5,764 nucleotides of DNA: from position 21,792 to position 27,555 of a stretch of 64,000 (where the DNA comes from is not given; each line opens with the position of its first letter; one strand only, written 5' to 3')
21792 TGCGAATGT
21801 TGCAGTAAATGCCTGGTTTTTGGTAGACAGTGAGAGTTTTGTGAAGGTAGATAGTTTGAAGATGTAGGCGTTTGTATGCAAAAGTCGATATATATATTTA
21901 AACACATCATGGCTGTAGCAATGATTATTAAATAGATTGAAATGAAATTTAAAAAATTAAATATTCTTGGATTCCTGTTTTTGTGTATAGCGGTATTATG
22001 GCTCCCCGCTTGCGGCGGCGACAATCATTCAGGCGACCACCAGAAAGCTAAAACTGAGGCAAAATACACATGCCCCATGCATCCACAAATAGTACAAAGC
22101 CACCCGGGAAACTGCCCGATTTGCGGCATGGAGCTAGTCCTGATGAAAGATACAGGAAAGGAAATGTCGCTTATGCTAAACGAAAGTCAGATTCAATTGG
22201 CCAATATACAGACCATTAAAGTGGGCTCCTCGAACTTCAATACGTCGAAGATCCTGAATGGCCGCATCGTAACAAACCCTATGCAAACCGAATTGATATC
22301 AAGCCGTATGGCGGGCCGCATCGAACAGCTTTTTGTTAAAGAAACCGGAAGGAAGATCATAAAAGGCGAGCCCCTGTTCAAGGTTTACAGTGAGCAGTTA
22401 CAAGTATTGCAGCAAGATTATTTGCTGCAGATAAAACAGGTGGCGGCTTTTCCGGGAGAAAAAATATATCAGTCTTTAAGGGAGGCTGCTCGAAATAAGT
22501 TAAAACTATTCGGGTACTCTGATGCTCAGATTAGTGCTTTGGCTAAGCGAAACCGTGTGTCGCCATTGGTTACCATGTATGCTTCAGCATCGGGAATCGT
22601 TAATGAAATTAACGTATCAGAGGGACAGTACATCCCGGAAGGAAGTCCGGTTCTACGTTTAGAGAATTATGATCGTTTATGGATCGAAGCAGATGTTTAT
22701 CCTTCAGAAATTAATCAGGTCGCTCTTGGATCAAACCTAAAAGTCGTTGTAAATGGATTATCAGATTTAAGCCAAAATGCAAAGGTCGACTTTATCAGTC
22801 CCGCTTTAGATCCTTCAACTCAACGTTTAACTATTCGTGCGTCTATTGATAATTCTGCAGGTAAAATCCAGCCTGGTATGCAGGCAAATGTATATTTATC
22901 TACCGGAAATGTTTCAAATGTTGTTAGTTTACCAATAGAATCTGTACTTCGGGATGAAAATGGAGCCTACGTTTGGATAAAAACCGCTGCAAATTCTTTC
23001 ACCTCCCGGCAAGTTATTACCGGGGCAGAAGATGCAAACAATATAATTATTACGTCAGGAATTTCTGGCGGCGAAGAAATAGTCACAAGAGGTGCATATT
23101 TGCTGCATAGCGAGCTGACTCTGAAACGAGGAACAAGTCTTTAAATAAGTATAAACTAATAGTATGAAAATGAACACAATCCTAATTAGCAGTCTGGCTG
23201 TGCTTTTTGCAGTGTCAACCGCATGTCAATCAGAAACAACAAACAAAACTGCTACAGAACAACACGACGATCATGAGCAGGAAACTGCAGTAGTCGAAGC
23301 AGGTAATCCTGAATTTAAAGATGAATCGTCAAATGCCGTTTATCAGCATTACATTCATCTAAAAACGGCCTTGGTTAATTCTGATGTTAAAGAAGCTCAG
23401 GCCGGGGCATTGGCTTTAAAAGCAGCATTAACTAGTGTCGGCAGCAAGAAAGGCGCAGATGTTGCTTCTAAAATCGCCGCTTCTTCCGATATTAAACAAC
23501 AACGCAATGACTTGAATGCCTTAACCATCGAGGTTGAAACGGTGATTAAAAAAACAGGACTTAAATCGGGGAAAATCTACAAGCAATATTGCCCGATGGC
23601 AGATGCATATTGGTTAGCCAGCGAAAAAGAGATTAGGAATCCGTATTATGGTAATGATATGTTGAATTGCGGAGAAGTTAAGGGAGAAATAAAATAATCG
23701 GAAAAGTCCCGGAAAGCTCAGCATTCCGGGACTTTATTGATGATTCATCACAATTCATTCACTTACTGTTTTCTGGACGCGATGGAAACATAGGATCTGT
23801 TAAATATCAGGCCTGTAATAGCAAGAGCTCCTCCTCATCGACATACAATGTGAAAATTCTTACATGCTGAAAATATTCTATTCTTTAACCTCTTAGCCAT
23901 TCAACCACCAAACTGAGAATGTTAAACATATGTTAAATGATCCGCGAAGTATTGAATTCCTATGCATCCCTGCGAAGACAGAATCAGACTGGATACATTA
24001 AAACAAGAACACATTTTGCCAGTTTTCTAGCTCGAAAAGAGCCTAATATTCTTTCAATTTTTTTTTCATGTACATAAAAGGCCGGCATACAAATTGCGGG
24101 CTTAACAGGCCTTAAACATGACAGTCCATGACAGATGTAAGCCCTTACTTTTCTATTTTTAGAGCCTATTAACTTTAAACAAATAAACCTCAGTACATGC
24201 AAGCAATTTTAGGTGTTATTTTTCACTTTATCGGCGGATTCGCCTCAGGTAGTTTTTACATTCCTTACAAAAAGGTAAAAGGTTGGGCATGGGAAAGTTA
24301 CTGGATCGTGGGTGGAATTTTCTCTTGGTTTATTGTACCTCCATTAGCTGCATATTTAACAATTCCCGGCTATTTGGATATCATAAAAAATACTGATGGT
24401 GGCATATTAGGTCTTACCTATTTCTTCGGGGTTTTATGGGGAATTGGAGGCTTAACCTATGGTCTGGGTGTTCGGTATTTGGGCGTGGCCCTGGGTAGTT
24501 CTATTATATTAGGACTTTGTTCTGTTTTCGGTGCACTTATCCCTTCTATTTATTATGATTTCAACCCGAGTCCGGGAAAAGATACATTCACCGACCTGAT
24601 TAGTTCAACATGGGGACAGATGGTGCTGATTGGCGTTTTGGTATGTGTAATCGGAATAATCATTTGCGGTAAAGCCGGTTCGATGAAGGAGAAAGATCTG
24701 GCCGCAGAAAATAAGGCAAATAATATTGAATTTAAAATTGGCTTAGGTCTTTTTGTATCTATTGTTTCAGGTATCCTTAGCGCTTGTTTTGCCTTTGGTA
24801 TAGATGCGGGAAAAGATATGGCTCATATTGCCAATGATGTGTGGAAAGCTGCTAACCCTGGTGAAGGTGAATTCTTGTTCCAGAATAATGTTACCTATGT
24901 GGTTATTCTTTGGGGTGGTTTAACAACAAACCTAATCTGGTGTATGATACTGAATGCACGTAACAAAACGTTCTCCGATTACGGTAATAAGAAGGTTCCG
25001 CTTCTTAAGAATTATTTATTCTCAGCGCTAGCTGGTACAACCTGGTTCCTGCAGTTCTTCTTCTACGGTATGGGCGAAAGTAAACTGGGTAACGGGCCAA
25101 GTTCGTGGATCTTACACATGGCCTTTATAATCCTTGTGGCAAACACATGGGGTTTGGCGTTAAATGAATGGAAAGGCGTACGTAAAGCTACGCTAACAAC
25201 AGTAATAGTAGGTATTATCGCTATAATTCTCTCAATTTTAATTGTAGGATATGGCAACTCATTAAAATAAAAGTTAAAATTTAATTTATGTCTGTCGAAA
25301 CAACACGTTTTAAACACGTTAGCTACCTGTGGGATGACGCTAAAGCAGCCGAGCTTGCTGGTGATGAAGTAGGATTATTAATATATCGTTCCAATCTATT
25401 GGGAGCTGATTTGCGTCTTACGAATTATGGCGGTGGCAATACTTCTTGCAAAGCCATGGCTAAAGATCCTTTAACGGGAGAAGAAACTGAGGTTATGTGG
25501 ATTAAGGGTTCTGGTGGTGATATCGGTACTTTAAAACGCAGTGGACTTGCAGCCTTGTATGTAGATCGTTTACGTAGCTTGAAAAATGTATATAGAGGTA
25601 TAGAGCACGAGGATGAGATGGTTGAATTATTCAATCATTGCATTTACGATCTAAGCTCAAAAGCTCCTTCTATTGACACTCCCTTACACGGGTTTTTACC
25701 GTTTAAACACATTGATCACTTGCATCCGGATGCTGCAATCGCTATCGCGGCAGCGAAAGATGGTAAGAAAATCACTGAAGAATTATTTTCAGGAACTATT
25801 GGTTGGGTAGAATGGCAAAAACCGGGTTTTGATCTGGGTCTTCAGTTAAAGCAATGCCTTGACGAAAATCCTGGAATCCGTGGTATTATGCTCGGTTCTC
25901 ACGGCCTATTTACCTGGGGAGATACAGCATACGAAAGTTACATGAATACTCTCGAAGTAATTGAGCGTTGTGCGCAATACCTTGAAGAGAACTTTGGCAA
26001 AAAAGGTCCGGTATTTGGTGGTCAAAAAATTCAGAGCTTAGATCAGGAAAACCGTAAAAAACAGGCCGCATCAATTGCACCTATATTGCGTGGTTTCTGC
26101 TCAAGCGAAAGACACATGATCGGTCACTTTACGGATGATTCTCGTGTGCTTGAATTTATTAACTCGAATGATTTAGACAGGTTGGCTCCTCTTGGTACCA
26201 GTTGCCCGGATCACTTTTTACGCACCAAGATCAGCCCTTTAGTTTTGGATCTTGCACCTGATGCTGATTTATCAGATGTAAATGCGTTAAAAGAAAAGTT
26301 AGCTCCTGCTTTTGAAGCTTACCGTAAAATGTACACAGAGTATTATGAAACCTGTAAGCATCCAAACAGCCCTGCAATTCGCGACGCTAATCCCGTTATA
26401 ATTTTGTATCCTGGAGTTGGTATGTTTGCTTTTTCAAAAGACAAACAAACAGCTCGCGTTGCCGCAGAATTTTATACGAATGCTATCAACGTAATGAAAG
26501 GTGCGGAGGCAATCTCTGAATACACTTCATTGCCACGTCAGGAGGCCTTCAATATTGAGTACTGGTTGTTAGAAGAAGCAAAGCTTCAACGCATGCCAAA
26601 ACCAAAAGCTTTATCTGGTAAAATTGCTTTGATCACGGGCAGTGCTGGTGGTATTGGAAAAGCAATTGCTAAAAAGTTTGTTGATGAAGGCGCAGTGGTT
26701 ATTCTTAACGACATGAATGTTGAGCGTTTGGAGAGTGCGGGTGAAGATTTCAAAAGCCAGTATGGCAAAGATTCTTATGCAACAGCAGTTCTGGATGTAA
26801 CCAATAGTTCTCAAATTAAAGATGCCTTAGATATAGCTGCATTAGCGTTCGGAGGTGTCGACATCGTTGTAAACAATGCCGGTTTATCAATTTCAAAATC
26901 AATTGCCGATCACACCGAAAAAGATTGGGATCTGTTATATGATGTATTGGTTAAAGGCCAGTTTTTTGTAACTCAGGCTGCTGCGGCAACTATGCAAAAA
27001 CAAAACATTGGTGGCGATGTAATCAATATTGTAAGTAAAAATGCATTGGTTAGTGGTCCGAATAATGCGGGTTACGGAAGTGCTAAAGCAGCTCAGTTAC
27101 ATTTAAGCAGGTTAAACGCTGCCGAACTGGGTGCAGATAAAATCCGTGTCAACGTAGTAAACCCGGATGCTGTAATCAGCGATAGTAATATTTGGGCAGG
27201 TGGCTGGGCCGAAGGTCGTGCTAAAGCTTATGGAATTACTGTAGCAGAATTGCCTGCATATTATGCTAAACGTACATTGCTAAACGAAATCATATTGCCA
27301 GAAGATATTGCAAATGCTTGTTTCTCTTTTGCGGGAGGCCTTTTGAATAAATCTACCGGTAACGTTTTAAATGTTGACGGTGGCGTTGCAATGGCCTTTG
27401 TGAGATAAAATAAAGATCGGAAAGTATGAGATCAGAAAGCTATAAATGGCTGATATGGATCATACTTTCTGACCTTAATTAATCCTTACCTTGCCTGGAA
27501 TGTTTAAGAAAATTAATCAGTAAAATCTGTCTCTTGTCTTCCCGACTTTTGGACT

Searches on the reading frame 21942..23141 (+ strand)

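Call 3: search_protein_families(library=pfam, proteins=[window:21942-23141:+])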
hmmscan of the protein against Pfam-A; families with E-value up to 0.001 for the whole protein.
window:21942-23141:+ (400 aa): 5 families
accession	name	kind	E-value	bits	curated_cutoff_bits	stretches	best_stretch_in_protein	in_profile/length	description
PF16576.10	HlyD_D23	-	6.8e-53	179.6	30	1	106-315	9-214/214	Barrel-sandwich domain of CusB or HlyD membrane-fusion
PF13437.12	HlyD_3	-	2.4e-18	67.3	22.2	1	212-312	2-106/106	HlyD family secretion protein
PF19335.5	HMBD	-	3.7e-14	52.8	23.6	1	41-66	1-26/28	Heavy metal binding domain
PF13533.13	Biotin_lipoyl_2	-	1.5e-05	25.1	29.8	0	211-234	2-25/32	Biotin-lipoyl like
PF00364.28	Biotin_lipoyl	-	0.00025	21.3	22.1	0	211-240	44-73/73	Biotin-requiring enzyme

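Call 4: search_protein_families(library=ncbifam, proteins=[window:21942-23141:+])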
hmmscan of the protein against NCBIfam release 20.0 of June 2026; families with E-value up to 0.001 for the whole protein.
window:21942-23141:+ (400 aa): 18 families
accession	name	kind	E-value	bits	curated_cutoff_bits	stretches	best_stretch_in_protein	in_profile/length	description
TIGR01730.1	RND_mfp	subfamily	2.6e-39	135.1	94.9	1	214-388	139-313/322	efflux RND transporter periplasmic adaptor subunit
NF007303.0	PRK09783.1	subfamily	1.3e-30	106.1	390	1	42-393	50-397/414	copper/silver efflux system membrane fusion protein CusB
TIGR00999.1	8a0102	subfamily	1.8e-28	99.4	319.3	1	182-388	76-270/271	CzcB/NccB family metal efflux transporter periplasmic adaptor subunit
NF045680.1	DiMtlExpIhpB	equivalog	2.3e-20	72.8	450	1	209-393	137-319/326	divalent metal ion exporter adaptor subunit IhpB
NF033138.2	RND-peri-MexC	equivalog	8.1e-12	44.9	625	1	265-387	240-362/375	MexC family multidrug efflux RND transporter periplasmic adaptor subunit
NF007132.1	PRK09578.1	equivalog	1.6e-10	40.3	512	1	273-391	252-370/396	MexX/AxyX family multidrug efflux RND transporter periplasmic adaptor subunit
NF008589.1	PRK11556.1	equivalog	2e-10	40.1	391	1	288-385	279-376/392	MdtA/MuxA family multidrug efflux RND transporter periplasmic adaptor subunit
NF045904.1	RND-peri-MexE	equivalog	2e-09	36.9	714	1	274-384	243-356/390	multidrug efflux RND transporter periplasmic adaptor subunit MexE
NF000272.2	OqxA_adapt_sub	exception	6.1e-09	35.3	835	1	269-384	251-366/391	multidrug efflux RND transporter periplasmic adaptor subunit OqxA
NF007362.0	PRK09859.1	equivalog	2.1e-08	33.7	738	1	246-384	220-359/385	multidrug transporter subunit MdtE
NF033834.1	RND_adapt_MexA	exception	1e-06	28.1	750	1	267-389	230-353/373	multidrug efflux RND transporter periplasmic adaptor subunit MexA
NF038010.1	ABC_adapt_DarC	equivalog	2.6e-06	26.4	450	1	212-383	233-403/417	darobactin export ABC transporter periplasmic adaptor subunit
NF011604.1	PRK15030.1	equivalog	6.2e-06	25.5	765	1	268-384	246-363/397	multidrug efflux RND transporter periplasmic adaptor subunit AcrA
TIGR01843.1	type_I_hlyD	subfamily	1.8e-05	23.9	208.65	0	217-242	51-76/422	HlyD family type I secretion periplasmic adaptor subunit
NF002939.0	PRK03598.1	equivalog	5.7e-05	22.4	393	0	211-288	206-283/332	secretion protein HlyD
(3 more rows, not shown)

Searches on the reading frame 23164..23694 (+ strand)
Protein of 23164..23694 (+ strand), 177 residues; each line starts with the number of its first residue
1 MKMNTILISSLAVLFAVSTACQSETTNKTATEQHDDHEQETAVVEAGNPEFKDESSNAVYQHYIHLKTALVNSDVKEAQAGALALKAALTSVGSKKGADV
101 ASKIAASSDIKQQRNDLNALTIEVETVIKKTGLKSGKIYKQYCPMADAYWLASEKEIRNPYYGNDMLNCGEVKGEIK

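Call 33: search_protein_families(library=pfam, proteins=[window:23164-23694:+])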
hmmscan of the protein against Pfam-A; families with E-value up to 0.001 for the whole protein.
window:23164-23694:+ (177 aa): 1 family
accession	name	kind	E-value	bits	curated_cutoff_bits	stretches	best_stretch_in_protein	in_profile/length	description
PF11827.13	DUF3347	-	1e-14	55.5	25.5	1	59-135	1-92/93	Protein of unknown function (DUF3347)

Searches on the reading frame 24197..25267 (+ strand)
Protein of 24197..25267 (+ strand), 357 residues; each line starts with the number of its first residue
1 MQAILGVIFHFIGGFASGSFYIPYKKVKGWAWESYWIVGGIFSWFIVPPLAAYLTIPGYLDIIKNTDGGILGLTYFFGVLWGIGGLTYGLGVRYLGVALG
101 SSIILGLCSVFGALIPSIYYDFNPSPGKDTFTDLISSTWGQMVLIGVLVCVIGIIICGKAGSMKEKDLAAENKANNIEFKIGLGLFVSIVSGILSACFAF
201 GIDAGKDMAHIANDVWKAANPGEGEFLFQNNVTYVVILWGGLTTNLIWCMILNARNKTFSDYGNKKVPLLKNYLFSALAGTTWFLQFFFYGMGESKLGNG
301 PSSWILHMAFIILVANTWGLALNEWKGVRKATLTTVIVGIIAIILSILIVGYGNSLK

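Call 33: search_protein_families(library=pfam, proteins=[window:24197-25267:+])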
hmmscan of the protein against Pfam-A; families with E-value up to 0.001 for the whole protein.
window:24197-25267:+ (357 aa): 1 family
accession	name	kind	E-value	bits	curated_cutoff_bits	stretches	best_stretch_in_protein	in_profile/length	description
PF06379.18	RhaT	-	6.4e-63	213.5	27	1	4-353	6-341/344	L-rhamnose-proton symport protein (RhaT)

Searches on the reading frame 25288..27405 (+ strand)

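Call 33: search_protein_families(library=pfam, proteins=[window:25288-27405:+])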
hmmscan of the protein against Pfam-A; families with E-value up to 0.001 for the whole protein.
window:25288-27405:+ (706 aa): 4 families
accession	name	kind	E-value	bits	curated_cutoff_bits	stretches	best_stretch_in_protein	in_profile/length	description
PF00106.31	adh_short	-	4.9e-43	147.3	26.6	1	445-632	1-185/195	short chain dehydrogenase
PF13561.12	adh_short_C2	-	7.6e-42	143.9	27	1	451-700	1-235/236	Enoyl-(Acyl carrier protein) reductase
PF00596.27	Aldolase_II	-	7.9e-19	68.7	22.2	1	40-231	11-182/183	Class II Aldolase and Adducin N-terminal domain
PF08659.16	KR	-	5.5e-07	30.1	22.6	1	448-567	4-125/180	KR domain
